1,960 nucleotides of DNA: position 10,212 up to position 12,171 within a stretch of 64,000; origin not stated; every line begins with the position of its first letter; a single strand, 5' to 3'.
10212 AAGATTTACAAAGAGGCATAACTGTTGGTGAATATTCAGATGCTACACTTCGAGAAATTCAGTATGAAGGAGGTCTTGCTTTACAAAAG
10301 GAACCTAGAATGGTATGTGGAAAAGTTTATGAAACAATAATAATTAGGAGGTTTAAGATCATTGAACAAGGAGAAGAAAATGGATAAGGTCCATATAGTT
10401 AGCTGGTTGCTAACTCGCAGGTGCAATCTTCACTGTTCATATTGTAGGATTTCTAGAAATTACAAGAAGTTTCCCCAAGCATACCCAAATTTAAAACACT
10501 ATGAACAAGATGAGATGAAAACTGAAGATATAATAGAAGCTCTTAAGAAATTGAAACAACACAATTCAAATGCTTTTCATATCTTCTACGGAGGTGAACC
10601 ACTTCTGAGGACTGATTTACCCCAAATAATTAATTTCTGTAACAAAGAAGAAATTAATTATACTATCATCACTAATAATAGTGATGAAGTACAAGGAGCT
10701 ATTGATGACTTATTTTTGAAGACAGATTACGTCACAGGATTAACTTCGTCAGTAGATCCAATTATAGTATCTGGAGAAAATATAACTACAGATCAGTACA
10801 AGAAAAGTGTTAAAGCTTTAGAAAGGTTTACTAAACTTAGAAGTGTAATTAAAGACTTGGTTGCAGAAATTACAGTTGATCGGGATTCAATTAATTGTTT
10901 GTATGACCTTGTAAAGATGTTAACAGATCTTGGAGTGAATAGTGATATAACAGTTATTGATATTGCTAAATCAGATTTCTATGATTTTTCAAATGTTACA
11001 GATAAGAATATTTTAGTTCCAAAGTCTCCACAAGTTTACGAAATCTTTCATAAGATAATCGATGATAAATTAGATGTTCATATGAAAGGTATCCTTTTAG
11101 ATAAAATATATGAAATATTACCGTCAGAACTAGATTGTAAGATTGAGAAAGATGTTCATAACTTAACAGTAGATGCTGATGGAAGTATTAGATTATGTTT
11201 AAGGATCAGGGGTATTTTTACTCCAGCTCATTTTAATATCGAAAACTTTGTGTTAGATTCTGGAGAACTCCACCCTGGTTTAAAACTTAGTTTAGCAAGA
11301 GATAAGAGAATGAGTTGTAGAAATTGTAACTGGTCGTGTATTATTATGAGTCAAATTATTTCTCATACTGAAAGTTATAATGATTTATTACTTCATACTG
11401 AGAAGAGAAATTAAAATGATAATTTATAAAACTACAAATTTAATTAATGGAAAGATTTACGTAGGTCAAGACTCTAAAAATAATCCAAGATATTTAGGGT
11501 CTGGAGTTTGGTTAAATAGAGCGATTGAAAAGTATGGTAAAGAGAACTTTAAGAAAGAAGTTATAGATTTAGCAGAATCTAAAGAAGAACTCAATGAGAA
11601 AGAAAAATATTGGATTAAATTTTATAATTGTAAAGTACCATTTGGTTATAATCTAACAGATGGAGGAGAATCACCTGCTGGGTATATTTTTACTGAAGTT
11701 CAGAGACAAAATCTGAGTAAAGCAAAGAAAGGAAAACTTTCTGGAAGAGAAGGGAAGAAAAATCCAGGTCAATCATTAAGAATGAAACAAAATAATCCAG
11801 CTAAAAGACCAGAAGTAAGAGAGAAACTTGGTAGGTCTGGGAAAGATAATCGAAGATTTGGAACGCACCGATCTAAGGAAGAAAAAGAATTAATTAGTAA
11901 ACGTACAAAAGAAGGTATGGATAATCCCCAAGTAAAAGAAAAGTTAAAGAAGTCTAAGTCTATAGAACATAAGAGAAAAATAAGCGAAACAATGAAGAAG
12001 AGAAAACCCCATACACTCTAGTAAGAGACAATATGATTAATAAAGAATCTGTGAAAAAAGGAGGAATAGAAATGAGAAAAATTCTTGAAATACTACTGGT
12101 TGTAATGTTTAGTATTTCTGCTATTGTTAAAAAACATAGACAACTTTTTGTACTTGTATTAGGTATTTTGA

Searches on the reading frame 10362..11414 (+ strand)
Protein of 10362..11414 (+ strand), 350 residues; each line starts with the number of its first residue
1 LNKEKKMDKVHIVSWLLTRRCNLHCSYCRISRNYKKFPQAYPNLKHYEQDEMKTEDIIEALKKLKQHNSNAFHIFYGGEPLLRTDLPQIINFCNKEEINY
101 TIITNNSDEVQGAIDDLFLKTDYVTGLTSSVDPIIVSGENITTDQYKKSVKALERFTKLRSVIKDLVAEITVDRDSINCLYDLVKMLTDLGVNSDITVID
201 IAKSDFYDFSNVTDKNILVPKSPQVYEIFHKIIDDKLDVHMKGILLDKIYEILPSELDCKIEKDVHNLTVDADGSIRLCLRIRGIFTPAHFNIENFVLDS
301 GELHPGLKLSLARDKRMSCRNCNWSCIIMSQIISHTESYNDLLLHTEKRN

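Call 78: find_related_loci(query=window:10362-11414:+, collection=viral_contigs, flank=6000)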
Query window:10362-11414:+ (350 aa) in viral_contigs; peptide patterns used: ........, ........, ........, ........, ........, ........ (x = any residue, [..] = any of these).
9 stretches matched a pattern; 7 encode a relative of the query (tblastn E <= 1e-3); 7 distinct loci.
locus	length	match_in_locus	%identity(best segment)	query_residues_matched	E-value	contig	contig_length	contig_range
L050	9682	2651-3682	60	7-350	1e-134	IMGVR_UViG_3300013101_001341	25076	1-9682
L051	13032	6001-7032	57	5-349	9e-134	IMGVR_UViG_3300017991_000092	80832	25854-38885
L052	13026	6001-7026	56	8-350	3e-126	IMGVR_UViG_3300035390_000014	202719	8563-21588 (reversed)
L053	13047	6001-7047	53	6-349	2e-120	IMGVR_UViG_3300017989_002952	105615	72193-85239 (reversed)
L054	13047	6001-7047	53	6-349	2e-120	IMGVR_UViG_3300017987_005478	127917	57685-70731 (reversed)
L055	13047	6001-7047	52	5-349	2e-117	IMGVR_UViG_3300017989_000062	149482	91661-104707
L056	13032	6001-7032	57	5-349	9e-134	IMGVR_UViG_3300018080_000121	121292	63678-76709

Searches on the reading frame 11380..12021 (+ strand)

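Call 4: search_protein_families(library=pfam, proteins=[window:11380-12021:+], max_evalue=1)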
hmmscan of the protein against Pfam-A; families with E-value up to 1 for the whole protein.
window:11380-12021:+ (213 aa): 2 families
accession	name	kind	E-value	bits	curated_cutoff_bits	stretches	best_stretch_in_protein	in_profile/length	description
PF01541.30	GIY-YIG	-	0.00053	20.7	22.6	1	13-83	2-73/78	GIY-YIG catalytic domain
PF19835.5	SegE_GIY-YIG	-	0.0026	18.4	25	1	37-77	59-99/123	Putative endonuclease segE, GIY-YIG domain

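Call 6: search_protein_families(library=phrogs, proteins=[window:11380-12021:+], max_evalue=0.001)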
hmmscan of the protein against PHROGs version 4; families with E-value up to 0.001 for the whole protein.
window:11380-12021:+ (213 aa): 5 families
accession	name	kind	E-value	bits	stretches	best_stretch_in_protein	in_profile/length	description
phrog_314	-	DNA, RNA and nucleotide metabolism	1e-37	131.3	1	10-184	176-341/574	homing endonuclease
phrog_7168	-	DNA, RNA and nucleotide metabolism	3.1e-16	60.7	1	13-196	2-192/284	homing endonuclease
phrog_19446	-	DNA, RNA and nucleotide metabolism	6.3e-08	33.4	1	15-187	4-155/254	homing endonuclease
phrog_5123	-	DNA, RNA and nucleotide metabolism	1.8e-07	32.2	1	14-98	3-94/152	homing endonuclease with GIY-YIG motif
phrog_447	-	other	5.3e-06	27.4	1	14-79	28-110/148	NAD synthetase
